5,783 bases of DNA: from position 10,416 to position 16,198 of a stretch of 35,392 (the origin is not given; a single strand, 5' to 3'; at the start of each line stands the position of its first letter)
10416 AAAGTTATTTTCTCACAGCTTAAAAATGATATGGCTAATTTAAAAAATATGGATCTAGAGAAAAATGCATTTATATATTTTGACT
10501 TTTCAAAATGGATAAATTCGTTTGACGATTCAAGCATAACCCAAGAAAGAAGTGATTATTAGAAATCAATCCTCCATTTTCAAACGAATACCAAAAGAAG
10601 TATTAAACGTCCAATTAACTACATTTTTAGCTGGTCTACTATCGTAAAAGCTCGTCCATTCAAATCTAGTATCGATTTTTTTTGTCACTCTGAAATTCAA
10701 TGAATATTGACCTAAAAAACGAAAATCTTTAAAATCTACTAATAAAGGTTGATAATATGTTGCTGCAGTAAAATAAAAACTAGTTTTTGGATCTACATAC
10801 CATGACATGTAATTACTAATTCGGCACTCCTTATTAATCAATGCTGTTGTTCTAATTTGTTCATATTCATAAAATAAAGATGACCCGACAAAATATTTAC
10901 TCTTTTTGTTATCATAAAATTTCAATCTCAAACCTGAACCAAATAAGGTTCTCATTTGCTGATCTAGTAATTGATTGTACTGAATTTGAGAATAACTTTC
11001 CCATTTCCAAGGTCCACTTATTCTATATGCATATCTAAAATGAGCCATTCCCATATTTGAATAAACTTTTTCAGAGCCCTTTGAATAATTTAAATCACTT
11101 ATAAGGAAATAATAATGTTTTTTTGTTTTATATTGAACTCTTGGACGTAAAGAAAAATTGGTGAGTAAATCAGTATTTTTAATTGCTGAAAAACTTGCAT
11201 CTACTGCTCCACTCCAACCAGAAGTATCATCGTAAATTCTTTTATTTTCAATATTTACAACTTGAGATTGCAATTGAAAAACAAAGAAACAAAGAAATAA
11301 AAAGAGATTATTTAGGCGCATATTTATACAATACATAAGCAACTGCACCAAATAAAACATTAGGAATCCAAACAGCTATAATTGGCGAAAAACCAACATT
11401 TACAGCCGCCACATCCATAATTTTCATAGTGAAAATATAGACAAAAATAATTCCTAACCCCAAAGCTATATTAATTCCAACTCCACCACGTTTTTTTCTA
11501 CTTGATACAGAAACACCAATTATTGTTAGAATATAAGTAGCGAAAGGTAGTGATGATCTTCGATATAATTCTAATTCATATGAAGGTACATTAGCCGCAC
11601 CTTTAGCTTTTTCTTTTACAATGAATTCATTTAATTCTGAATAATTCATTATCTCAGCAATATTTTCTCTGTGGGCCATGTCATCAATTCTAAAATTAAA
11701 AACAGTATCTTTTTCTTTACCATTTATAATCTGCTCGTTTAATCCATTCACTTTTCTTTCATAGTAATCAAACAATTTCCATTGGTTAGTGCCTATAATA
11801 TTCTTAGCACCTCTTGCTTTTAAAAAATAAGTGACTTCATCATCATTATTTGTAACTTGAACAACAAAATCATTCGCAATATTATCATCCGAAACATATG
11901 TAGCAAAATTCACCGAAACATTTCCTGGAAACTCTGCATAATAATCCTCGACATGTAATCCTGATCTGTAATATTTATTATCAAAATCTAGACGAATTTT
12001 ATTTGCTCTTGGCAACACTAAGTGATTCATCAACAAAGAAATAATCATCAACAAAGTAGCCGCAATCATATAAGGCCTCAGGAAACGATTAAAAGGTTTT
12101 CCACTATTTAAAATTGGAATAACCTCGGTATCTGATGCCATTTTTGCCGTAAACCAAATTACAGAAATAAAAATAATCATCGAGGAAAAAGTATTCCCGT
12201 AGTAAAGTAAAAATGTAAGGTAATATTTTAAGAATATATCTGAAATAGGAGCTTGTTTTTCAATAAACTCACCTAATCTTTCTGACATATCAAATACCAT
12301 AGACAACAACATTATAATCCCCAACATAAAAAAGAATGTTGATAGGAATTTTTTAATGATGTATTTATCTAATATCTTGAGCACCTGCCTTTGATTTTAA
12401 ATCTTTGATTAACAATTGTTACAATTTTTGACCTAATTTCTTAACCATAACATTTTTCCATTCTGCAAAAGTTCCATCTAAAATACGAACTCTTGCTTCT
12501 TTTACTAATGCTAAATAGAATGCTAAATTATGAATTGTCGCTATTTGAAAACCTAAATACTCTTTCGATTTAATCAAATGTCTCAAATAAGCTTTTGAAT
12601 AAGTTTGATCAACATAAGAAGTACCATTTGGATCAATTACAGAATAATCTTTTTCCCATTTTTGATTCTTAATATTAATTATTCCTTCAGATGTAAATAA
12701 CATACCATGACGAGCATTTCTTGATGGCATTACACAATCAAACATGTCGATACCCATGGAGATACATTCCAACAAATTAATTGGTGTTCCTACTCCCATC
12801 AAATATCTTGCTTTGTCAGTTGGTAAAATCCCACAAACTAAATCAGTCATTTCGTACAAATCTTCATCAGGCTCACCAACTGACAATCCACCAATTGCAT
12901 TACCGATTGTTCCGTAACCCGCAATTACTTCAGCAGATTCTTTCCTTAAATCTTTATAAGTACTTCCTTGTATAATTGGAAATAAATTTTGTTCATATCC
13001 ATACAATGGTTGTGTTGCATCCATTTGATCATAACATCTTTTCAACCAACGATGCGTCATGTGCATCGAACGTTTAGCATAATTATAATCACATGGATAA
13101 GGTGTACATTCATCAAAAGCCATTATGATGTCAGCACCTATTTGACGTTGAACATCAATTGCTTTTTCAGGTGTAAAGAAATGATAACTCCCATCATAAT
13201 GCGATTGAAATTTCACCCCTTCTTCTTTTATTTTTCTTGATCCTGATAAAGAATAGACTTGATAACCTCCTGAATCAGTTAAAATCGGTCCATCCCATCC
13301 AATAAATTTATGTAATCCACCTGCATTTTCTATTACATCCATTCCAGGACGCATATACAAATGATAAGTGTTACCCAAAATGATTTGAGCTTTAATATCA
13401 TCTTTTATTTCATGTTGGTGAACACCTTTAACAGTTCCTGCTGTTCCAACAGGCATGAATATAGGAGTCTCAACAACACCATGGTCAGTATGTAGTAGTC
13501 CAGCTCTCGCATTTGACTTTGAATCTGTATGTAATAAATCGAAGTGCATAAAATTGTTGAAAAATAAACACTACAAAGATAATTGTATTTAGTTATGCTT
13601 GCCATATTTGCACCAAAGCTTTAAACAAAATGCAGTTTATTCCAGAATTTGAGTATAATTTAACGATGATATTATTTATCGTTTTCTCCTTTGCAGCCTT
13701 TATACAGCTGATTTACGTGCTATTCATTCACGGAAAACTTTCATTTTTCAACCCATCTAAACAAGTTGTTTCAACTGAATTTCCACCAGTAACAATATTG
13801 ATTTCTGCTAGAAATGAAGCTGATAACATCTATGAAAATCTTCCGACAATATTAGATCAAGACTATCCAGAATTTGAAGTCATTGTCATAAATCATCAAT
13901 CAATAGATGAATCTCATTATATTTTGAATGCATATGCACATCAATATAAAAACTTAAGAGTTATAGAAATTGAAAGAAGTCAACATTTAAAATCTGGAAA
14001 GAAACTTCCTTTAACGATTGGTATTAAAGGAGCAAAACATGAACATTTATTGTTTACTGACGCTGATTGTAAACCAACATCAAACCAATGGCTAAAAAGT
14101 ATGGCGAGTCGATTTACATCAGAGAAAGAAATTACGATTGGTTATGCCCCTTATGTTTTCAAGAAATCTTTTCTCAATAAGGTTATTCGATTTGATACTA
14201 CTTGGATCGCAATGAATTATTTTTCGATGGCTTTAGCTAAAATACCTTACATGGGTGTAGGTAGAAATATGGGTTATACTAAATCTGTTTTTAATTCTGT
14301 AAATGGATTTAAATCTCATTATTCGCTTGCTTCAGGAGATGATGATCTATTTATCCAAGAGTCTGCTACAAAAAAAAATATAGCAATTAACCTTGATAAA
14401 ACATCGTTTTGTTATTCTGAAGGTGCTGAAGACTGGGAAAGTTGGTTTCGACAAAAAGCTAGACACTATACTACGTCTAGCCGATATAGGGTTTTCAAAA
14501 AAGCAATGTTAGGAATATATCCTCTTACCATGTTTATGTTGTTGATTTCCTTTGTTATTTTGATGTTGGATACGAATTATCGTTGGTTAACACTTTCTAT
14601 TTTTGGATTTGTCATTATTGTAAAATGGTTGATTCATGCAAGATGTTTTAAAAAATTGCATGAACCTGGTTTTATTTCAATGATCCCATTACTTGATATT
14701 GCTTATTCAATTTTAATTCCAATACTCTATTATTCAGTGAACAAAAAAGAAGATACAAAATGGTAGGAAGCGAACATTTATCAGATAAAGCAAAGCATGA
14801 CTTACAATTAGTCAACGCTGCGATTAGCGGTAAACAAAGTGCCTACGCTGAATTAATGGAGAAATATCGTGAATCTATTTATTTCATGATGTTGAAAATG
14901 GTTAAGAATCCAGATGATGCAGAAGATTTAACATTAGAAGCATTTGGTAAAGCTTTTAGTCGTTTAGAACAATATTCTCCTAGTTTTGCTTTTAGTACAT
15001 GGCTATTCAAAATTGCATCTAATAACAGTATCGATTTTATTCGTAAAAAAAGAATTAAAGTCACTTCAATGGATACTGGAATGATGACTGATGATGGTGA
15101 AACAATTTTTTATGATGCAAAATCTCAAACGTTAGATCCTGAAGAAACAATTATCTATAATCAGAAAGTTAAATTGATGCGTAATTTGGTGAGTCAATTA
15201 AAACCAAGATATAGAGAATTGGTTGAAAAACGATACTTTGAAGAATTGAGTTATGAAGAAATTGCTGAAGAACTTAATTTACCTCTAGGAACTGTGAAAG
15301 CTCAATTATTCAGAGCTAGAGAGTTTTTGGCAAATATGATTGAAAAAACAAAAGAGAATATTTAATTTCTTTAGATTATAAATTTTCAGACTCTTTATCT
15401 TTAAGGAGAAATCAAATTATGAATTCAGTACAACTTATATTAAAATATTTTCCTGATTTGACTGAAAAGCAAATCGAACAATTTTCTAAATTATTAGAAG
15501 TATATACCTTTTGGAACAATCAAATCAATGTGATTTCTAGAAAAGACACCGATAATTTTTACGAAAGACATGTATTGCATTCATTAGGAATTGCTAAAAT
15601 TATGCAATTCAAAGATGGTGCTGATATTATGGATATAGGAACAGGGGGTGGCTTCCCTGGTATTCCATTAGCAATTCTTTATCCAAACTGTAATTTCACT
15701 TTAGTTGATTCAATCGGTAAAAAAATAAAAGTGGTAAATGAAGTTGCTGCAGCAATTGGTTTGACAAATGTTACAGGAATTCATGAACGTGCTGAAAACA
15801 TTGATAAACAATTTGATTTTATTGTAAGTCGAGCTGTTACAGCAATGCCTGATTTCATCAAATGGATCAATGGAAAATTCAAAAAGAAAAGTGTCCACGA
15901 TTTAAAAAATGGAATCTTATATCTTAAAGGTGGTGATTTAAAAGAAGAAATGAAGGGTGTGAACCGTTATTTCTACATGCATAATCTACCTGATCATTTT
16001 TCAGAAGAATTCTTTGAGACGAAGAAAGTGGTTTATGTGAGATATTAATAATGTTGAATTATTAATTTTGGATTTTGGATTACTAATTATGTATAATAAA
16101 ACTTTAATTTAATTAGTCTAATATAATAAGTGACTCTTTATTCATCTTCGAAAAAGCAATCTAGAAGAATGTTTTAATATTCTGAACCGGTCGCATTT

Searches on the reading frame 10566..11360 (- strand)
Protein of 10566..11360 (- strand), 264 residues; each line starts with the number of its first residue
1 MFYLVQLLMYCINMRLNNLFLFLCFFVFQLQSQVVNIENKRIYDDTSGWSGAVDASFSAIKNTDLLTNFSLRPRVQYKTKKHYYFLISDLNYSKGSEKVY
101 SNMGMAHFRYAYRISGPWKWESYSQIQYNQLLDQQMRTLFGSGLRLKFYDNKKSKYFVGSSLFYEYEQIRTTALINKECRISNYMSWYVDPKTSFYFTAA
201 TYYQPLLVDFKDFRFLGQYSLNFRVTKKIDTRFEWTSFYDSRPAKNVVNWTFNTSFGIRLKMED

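Call 95: search_protein_families(library=pfam, proteins=[window:10566-11360:-], max_evalue=0.00001)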
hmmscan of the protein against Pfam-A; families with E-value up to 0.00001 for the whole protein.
window:10566-11360:- (264 aa): 1 family
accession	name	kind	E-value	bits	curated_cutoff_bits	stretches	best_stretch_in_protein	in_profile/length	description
PF04338.18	DUF481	-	5e-10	40.2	21.1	1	67-257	15-205/210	Protein of unknown function, DUF481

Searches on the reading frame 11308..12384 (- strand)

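Call 95: search_protein_families(library=pfam, proteins=[window:11308-12384:-], max_evalue=0.00001)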
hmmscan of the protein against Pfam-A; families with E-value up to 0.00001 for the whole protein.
window:11308-12384:- (358 aa): 1 family
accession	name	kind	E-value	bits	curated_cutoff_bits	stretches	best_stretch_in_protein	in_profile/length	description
PF03739.19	LptF_LptG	-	1.8e-56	192.1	27.9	1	7-354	1-352/353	Lipopolysaccharide export system permease LptF/LptG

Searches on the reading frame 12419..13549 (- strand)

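Call 95: search_protein_families(library=pfam, proteins=[window:12419-13549:-], max_evalue=0.00001)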
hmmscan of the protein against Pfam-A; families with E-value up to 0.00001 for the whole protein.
window:12419-13549:- (376 aa): 1 family
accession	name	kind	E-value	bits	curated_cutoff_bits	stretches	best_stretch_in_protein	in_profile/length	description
PF01702.25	TGT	-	2e-156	521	26.3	1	13-372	2-355/357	Queuine tRNA-ribosyltransferase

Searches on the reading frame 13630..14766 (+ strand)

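Call 96: search_protein_families(library=pfam, proteins=[window:13630-14766:+], max_evalue=0.00001)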
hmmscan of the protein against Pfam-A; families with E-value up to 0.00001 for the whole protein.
window:13630-14766:+ (378 aa): 3 families
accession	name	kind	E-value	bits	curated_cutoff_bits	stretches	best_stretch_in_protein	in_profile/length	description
PF00535.33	Glycos_transf_2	-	1.2e-17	64.8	23.3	1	55-192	1-132/168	Glycosyl transferase family 2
PF13641.12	Glyco_tranf_2_3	-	1.6e-10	41.9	27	1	52-281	1-229/230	Glycosyltransferase like family 2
PF13632.12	Glyco_trans_2_3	-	5.4e-08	33.3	27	1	157-334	18-187/198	Glycosyl transferase family group 2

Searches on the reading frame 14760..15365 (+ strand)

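Call 96: search_protein_families(library=pfam, proteins=[window:14760-15365:+], max_evalue=0.00001)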
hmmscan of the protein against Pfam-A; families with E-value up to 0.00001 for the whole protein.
window:14760-15365:+ (201 aa): 4 families
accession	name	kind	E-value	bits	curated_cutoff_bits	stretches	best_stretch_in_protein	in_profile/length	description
PF08281.18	Sigma70_r4_2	-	5.4e-18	64.8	25.7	1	140-190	4-54/54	Sigma-70, region 4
PF04542.20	Sigma70_r2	-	3e-13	49.8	24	1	32-98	1-69/71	Sigma-70 region 2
PF04545.22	Sigma70_r4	-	6.6e-12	45.2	24.1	1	145-188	3-46/50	Sigma-70, region 4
PF07638.17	Sigma70_ECF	-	7.2e-06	26.5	21.1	0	140-192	130-181/185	ECF sigma factor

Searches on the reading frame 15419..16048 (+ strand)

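Call 96: search_protein_families(library=pfam, proteins=[window:15419-16048:+], max_evalue=0.00001)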
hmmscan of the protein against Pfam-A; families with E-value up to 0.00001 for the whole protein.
window:15419-16048:+ (209 aa): 2 families
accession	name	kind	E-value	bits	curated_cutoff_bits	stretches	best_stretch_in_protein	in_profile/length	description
PF02527.21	GidB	-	4.2e-39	134.3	27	1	18-196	1-174/184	rRNA small subunit methyltransferase G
PF13847.12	Methyltransf_31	-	1.3e-09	38.3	27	1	65-151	2-95/145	Methyltransferase domain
